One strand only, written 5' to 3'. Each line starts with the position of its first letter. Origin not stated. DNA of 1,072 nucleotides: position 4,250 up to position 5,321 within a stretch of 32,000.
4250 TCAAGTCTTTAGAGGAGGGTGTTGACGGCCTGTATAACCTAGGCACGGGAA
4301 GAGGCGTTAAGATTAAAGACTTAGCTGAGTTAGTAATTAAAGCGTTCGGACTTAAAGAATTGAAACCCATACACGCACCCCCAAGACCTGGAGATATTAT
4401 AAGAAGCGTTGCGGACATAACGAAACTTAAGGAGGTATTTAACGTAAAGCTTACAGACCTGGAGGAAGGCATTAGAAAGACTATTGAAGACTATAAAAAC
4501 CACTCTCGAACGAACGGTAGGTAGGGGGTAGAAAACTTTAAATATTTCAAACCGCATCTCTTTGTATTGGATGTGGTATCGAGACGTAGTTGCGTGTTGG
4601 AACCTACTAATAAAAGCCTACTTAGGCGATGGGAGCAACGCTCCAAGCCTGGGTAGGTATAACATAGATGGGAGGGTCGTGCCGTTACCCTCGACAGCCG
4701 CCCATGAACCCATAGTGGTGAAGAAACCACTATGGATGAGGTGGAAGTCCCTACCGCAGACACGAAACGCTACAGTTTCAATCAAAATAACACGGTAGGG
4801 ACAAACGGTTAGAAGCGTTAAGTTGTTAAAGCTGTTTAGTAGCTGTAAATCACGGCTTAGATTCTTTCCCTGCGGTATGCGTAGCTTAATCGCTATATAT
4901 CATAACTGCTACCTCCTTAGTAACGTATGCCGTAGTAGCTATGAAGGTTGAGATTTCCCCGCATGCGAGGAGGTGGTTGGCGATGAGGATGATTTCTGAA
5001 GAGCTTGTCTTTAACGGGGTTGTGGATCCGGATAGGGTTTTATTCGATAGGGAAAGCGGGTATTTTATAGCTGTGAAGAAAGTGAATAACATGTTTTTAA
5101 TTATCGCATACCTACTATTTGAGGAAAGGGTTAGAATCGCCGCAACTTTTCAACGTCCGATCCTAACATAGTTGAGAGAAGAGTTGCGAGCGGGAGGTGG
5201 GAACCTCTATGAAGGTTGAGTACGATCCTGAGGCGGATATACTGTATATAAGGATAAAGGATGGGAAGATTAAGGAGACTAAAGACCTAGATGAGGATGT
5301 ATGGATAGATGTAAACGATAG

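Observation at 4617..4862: Unclassified ~246-nt structured RNA candidate (copy 1) in the spacer after the epimerase gene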

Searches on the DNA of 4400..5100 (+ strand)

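Call 5: search_rna_families(source=window, start=4400, end=5100, threshold=evalue, max_evalue=10, show_alignments=3)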
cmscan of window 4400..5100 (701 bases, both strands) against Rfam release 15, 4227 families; matches with E-value up to 10: 3.
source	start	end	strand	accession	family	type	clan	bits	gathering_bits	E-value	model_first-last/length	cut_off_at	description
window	4979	5005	+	RF01122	sR39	Gene; snRNA; snoRNA; CD-box;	-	13.5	50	0.95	1-56/56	no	Small nucleolar RNA sR39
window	5069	5096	+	RF00180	REN-SRE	Cis-reg;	-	12.7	41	3.1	1-37/37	no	Renin stability regulatory element (REN-SRE)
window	4833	4867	+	RF03031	ssnA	Cis-reg;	-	12.4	37.3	5.3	1-48/48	no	ssnA RNA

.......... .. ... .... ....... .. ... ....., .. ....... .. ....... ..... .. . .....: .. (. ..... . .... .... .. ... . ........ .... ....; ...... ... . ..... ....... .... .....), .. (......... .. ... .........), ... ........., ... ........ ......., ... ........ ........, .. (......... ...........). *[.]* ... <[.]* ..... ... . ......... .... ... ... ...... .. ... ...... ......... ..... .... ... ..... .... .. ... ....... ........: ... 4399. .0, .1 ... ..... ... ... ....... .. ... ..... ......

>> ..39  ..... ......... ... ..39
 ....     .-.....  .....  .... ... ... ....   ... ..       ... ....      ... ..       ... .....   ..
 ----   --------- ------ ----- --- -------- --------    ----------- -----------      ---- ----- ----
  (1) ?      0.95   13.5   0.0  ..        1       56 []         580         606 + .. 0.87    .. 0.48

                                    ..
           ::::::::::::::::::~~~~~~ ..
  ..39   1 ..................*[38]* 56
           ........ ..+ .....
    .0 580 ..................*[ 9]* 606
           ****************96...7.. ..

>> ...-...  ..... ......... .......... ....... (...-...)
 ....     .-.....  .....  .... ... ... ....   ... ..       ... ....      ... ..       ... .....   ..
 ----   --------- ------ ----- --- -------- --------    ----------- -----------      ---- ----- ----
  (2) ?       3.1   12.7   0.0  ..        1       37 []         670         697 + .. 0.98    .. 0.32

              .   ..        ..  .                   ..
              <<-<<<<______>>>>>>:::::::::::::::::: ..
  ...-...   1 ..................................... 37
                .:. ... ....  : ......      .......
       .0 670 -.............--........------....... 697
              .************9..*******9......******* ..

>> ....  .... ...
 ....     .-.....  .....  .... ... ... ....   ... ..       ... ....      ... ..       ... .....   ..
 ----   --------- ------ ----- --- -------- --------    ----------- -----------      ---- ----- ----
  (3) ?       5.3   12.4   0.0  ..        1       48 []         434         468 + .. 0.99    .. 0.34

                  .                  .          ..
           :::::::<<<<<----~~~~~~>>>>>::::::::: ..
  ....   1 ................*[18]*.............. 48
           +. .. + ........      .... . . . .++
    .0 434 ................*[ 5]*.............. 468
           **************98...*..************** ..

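Call 16: search_dna_similar(query=window:4610-4830:+, collection=phages, mode=distant, max_evalue=0.01)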
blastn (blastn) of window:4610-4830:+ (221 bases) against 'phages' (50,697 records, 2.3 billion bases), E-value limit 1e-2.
No match.

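Call 17: search_dna_similar(query=window:4610-4830:+, collection=plasmids, mode=distant, max_evalue=0.01)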
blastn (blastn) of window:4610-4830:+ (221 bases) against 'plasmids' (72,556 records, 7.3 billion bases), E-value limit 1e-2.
Records with a match: 1; places in all: 1; records where one place covers at least 80% of the query: 1.
Best place of each record, by identity: 60-80% 1.
By first word of the organism name: Pyrococcus 1.
By predicted mobility (MOB-suite, as given by PLSDB): non-mobilizable 1.
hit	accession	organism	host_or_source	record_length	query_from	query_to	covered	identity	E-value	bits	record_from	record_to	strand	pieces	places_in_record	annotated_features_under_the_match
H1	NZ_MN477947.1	Pyrococcus abyssi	-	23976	19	201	83%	73.5%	4e-16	92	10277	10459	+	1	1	IS200/IS605 family accessory protein TnpB-related protein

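Call 18: get_annotated_region(hit=H1, flank=4000)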
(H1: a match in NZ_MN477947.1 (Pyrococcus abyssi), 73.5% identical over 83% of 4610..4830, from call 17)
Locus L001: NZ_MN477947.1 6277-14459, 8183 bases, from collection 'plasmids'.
description: Pyrococcus abyssi strain GE2 plasmid pGE2, complete sequence
organism: Pyrococcus abyssi (NCBI taxid 29292)
taxonomy: Archaea; Euryarchaeota; Thermococci; Thermococcales; Thermococcaceae; Pyrococcus; Pyrococcus abyssi
host: -; source: -; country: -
typing (MOB-suite, as given by PLSDB): non-mobilizable
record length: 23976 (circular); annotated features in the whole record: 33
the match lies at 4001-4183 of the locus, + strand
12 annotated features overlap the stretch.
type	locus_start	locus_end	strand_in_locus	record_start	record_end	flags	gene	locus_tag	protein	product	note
CDS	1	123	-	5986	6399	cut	-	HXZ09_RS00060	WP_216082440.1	AbrB/MazE/SpoVT family DNA-binding domain-containing protein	-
CDS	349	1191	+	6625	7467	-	-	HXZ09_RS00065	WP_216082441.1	emp24/gp25L/p24 family protein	-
CDS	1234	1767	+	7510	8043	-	-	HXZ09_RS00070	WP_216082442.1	hypothetical protein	-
CDS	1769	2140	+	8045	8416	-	-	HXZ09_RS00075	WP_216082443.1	hypothetical protein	-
CDS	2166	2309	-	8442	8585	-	-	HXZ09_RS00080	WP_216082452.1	hypothetical protein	-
CDS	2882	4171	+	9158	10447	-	-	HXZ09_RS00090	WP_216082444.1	IS200/IS605 family accessory protein TnpB-related protein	-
CDS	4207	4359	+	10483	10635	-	-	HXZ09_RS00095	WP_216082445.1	hypothetical protein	-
CDS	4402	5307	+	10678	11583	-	-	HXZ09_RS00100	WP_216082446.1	hypothetical protein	-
CDS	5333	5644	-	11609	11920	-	-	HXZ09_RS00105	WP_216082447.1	hypothetical protein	-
CDS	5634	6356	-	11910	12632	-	-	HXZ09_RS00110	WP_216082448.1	hypothetical protein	-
CDS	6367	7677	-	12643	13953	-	-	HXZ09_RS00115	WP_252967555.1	ATP-binding protein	-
CDS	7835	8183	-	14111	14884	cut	-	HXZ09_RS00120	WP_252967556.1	hypothetical protein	-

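Call 62: build_rna_model(alignment_id=A3, structure=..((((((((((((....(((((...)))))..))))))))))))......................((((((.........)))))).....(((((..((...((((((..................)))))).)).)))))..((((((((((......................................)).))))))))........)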
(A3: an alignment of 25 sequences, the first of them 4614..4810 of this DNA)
Model R1 built from alignment A3 (25 sequences, 213 columns); structure: as given.
model positions 196; base pairs 46; branch points 3; effective number of sequences 1.67; information 0.59 bits per position. Calibrated on 0.2 Mb of random sequence (short: E-values are rough).
structure used (alignment columns):
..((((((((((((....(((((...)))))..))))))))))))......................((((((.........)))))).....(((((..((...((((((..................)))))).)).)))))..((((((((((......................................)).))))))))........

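Call 63: search_with_rna_model(model_id=R1, source=window, filters=off, max_evalue=10)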
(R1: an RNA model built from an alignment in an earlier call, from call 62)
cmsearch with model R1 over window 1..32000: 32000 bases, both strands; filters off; matches with E-value up to 10: 21.
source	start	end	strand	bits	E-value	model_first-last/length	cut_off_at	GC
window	4614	4810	+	189.8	1.4e-69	1-196/196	no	0.52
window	30814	31017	+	165.6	1.6e-60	1-196/196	no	0.5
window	30817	30857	-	9.9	0.029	4-44/196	no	0.54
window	12373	12474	-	7.5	0.24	83-188/196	no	0.35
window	23448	23603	+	7.4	0.25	1-196/196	no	0.34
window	20642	20664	-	7.2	0.3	57-79/196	no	0.57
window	4709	4737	-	7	0.35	95-123/196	no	0.45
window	30954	31009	-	5.6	1.2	134-188/196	no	0.39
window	4550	4660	-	5.5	1.3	1-196/196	no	0.48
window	29236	29372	-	5.2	1.7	1-196/196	no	0.46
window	28407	28521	-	4.9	2.3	1-196/196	no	0.43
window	16193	16237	-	4.5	3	86-130/196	no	0.38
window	2265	2320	-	4.5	3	133-188/196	no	0.3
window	11326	11368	+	4.3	3.6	132-188/196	no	0.28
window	2167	2326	+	4.2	3.9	1-196/196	no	0.39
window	4747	4802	-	3.8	5.5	134-188/196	no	0.48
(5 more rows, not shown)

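Call 64: search_with_rna_model(model_id=R1, sources=[L001, L002, L003, L004, L005, L006, L007, L008, L009, L010, L011, L012, L013, L014, L015, L016, L017, L018, L019, L020, L021, L022, L023, L024, L025, L026, L027, L028, L029, L030, L031, L032, L033, L034, L035, L036, L037, L038, L039, L040, L041, L042], max_evalue=0.001)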
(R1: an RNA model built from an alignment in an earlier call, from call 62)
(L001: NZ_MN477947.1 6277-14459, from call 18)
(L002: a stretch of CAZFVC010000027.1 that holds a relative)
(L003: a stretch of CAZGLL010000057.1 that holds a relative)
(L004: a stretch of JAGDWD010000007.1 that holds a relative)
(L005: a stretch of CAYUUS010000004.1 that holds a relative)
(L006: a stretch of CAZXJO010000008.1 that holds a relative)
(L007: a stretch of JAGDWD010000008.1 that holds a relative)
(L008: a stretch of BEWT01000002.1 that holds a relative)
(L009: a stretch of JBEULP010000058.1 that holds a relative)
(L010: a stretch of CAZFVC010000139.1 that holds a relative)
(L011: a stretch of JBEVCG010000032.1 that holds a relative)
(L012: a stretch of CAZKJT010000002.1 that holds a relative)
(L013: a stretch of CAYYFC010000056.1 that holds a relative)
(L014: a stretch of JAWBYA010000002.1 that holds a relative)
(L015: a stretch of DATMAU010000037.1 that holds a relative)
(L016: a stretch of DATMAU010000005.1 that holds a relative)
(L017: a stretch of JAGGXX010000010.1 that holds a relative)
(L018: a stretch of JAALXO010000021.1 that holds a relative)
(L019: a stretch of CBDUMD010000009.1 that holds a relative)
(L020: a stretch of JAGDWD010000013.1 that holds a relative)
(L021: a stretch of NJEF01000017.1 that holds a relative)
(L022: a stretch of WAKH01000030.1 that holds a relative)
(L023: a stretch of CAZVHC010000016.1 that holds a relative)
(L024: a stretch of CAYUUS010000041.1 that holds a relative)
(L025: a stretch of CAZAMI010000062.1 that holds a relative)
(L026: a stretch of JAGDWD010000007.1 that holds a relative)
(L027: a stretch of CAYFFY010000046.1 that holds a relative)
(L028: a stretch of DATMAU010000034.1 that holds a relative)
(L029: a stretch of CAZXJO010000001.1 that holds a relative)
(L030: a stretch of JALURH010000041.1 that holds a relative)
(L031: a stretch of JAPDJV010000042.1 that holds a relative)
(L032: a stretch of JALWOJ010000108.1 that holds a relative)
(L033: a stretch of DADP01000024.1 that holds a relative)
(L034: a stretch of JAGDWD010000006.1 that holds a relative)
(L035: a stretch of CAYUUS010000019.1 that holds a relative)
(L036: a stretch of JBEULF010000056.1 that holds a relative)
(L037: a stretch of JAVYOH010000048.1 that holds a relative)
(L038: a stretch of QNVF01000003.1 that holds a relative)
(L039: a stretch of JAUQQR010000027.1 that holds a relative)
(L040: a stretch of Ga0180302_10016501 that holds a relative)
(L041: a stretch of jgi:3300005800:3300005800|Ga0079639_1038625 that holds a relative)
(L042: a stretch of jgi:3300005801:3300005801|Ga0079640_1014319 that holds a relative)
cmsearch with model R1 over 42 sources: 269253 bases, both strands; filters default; matches with E-value up to 0.001: 44.
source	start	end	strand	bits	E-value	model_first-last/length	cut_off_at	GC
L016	48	244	+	213.2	2.1e-77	1-196/196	no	0.56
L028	48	238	+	209.7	4.1e-76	1-196/196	no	0.54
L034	127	320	+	209.1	7e-76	1-196/196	no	0.55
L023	6338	6537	-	208.8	9.4e-76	1-196/196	no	0.51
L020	4038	4234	+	206.9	4.8e-75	1-196/196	no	0.58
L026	2275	2468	-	202.7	1.8e-73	1-196/196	no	0.55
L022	426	621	+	201.5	5.1e-73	1-196/196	no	0.61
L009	623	813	+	200.2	1.5e-72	1-196/196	no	0.52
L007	5473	5665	-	197.7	1.3e-71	1-196/196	no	0.59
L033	6626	6819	-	196.2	4.9e-71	1-196/196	no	0.59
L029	6886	7079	+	191.7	2.3e-69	1-196/196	no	0.56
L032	7088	7287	+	191.5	2.8e-69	1-196/196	no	0.55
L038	444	636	-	190.5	6.6e-69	1-196/196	no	0.55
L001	3987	4183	+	190.3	7.9e-69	1-196/196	no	0.54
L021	2131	2331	-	190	9.9e-69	1-196/196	no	0.53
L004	785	977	-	186.8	1.6e-67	1-196/196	no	0.55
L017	4978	5179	-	179.8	6.8e-65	1-196/196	no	0.51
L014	4811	5011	+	179.7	7.1e-65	1-196/196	no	0.51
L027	211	410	+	175.2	3.5e-63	1-196/196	no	0.66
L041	135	334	+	172.4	3.8e-62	1-196/196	no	0.5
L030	2244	2441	+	171.4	8.8e-62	1-196/196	no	0.54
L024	1638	1824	-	170.7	1.7e-61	8-196/196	5'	0.52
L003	2152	2338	-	169.5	4.7e-61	1-196/196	no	0.56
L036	23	184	-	165.1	2.2e-59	1-196/196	no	0.56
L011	1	141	-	160.1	1.5e-57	1-141/196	3'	0.62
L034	7669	7863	-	155.9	5.6e-56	1-196/196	no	0.56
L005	1147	1321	+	145.3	5.2e-52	1-196/196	no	0.54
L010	1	201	-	139.4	8.8e-50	1-191/196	3'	0.56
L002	3232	3391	+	128.9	7.4e-46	1-172/196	3'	0.56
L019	6227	6421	+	128.5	1e-45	1-196/196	no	0.53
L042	1002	1204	+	127.8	1.9e-45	1-196/196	no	0.54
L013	3889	4063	-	117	2.1e-41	1-196/196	no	0.5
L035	1344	1463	+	101.6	1.2e-35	1-120/196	3'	0.57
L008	7904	8000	+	90.7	1.5e-31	1-97/196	3'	0.61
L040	3314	3512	+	89.9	3e-31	1-196/196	no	0.63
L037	3773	3951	+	89.3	4.7e-31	1-196/196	no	0.48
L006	3964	4045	+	81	6.2e-28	1-82/196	3'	0.61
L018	130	313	+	75.7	6e-26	1-196/196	no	0.53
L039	1721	1946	-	75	1.1e-25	1-196/196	no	0.46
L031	3445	3614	+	72.8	6.9e-25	1-196/196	no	0.54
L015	5165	5310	-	57.7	3.2e-19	1-196/196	no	0.49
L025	6935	7000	+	54.3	6.1e-18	1-63/196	3'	0.55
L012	3496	3514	+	19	9.8e-05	15-33/196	no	0.58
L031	5599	5762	-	18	0.00024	1-196/196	no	0.54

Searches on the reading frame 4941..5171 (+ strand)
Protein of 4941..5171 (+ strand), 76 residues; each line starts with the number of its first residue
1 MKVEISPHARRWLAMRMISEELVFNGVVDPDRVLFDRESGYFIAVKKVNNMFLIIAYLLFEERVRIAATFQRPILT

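Call 12: find_encoding_contigs(protein=window:4941-5171:+, flank=10000, max_places=10)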
Protein window:4941-5171:+ (76 aa): no gene with exactly this product is on record in the collection.

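Call 33: search_protein_families(library=pfam, proteins=[window:4941-5171:+])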
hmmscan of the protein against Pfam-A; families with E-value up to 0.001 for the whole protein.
window:4941-5171:+ (76 aa): 0 families
